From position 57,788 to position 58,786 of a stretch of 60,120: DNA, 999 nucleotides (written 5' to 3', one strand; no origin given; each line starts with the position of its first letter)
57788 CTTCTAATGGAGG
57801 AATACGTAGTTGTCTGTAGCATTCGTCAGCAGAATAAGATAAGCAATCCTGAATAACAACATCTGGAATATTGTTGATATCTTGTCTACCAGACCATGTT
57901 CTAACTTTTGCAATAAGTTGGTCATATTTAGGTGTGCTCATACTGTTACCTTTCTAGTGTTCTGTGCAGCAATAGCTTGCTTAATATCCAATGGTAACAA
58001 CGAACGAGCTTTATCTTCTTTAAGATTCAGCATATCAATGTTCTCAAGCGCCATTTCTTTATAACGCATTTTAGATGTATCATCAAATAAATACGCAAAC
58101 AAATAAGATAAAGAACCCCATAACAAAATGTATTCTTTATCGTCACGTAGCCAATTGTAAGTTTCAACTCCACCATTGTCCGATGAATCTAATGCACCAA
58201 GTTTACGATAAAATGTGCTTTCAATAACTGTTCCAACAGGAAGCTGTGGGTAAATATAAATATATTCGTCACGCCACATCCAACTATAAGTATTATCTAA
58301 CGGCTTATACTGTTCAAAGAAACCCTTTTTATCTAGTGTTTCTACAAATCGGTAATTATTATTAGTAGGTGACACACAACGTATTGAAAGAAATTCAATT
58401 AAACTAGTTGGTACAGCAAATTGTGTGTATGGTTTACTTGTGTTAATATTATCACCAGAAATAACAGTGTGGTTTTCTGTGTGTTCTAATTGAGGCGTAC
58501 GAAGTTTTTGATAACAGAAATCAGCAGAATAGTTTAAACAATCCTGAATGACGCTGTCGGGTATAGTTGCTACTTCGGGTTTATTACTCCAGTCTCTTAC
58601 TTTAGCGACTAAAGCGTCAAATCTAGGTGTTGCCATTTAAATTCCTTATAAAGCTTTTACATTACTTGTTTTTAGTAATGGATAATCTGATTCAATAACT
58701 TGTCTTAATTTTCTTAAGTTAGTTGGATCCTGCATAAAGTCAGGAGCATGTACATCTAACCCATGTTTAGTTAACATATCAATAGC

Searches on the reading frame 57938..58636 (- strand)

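Call 65: search_protein_families(library=phrogs, max_evalue=0.00001, proteins=[window:57938-58636:-])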
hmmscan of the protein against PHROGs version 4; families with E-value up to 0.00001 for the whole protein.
window:57938-58636:- (232 aa): 1 family
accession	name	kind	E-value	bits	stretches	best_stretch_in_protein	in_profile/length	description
phrog_2941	-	head and packaging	1.6e-08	35.5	1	6-211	6-195/208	virion structural protein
